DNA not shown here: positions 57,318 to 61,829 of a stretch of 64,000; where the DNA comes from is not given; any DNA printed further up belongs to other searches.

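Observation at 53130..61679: Tandem pair of ~1400-aa secreted proteins, both with T9SS C-terminal sorting domains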

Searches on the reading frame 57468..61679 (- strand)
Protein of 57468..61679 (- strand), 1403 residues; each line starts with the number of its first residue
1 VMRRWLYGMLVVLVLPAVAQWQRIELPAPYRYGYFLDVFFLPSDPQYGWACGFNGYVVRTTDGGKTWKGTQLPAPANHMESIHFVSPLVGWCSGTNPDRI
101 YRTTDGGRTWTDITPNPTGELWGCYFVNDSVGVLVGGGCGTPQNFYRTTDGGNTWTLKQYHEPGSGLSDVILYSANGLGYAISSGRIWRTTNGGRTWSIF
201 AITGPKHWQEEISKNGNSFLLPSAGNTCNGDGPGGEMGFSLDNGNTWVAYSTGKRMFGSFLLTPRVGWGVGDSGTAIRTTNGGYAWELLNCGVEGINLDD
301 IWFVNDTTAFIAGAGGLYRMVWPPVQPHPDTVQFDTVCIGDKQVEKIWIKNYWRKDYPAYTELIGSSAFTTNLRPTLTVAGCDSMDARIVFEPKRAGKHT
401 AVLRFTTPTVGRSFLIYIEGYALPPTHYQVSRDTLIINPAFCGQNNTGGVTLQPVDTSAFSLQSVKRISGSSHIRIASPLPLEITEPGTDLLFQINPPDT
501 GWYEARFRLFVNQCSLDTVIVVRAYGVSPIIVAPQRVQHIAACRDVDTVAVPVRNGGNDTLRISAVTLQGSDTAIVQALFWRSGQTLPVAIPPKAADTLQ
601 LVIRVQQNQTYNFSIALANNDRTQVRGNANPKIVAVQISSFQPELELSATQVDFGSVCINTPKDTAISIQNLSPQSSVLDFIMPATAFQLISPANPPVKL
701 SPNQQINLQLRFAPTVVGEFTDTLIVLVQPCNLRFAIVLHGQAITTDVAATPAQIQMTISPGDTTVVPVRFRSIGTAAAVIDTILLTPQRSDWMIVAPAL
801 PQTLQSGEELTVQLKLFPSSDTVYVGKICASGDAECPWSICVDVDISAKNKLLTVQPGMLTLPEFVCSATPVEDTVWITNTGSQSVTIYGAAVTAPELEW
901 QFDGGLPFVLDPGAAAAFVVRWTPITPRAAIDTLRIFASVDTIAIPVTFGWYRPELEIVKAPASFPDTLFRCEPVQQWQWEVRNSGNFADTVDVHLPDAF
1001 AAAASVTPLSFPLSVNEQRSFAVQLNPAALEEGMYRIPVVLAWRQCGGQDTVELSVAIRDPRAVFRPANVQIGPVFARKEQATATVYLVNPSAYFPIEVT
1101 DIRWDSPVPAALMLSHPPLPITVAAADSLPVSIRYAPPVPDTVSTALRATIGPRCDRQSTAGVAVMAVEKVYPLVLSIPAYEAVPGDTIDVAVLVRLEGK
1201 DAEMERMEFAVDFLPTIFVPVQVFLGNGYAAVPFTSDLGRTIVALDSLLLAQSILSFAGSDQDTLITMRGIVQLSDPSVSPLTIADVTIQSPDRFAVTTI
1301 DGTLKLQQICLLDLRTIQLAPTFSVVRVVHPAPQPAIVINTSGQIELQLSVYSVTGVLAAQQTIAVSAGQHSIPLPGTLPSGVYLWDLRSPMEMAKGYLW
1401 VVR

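Call 3: search_protein_families(library=pfam, proteins=[window:57468-61679:-], max_evalue=1)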
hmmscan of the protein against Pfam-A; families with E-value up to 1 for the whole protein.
window:57468-61679:- (1403 aa): 15 families
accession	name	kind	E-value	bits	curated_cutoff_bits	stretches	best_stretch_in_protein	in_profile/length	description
PF14870.12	PSII_BNR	-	3e-15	56.7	27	1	18-317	6-298/303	Photosynthesis system II assembly factor YCF48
PF22073.2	Cep192_D4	-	1.7e-14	54.4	35.5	2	643-741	2-109/112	Cep192 domain 4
PF15780.11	ASH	-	1.4e-13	51.2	27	2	649-729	11-91/98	Abnormal spindle-like microcephaly-assoc'd, ASPM-SPD-2-Hydin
PF22544.2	HYDIN_VesB_CFA65-like_Ig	-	1.9e-11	44.5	25.5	2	643-728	1-86/100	HYDIN/CFA65/VesB-like, Ig-like domain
PF15902.12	Sortilin-Vps10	-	7e-09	35.4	33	2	143-249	1-111/446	Sortilin, neurotensin receptor 3,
PF22066.2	Cep192_D8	-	5.8e-07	30.1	33.5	1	654-743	15-100/101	Cep192 domain 8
PF24798.1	Ig-CFAP74_4th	-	7.8e-06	26.4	28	1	648-741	2-93/95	CFAP74 forth Ig-like domain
PF12371.14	TMEM131_like_N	-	1.2e-05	25.9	28.8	1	646-726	2-82/84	Transmembrane protein 131-like N-terminal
PF22067.2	Cep192_D3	-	2.3e-05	24.8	27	0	698-742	53-98/99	Cep192 domain 3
PF02012.26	BNR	-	0.0014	18.7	27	0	59-68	2-11/12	BNR/Asp-box repeat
PF07610.17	DUF1573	-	0.0027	18.1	26.1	0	646-730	2-85/98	Protein of unknown function (DUF1573)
PF14016.12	DUF4232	-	0.027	15.1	27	0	879-926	26-83/129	Domain of unknown function (DUF4232)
PF21633.3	MOV-10_Ig-like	-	0.034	14.7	27.4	0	694-725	72-103/126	Helicase MOV-10, Ig-like domain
PF24507.1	Ig_CFAP65_4th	-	0.047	14.5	27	1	699-739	33-72/76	CFAP65, fourth Ig-like domain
PF03174.19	CHB_HEX_C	-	0.13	12.6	23.6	0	233-252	33-52/76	Chitobiase/beta-hexosaminidase C-terminal domain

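Call 4: search_protein_families(library=ncbifam, proteins=[window:57468-61679:-], max_evalue=1)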
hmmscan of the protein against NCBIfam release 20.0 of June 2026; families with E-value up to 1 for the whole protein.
window:57468-61679:- (1403 aa): 6 families
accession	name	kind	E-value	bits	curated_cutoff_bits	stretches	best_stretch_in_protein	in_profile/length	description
NF012200.0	choice_anch_D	domain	5.7e-27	94.4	45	4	641-726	10-101/108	choice-of-anchor D domain-containing protein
NF010237.0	PRK13684.1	equivalog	7.1e-18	64.7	326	1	17-317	33-324/334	photosynthesis system II assembly factor Ycf48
NF045728.1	glycosyl_F510_1955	equivalog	8.6e-07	28.5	175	1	58-198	75-211/246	F510_1955 family glycosylhydrolase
TIGR04183.1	Por_Secre_tail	domain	0.0018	18.2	23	1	1335-1385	5-55/72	T9SS type A sorting domain-containing protein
NF008830.0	PRK11877.1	equivalog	0.21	11.4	50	1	1208-1221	4-17/38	photosystem I reaction center subunit VIII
NF047818.1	LIC11996_lipo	equivalog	0.51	9.4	350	0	97-113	342-357/422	LIC11996 family lipoprotein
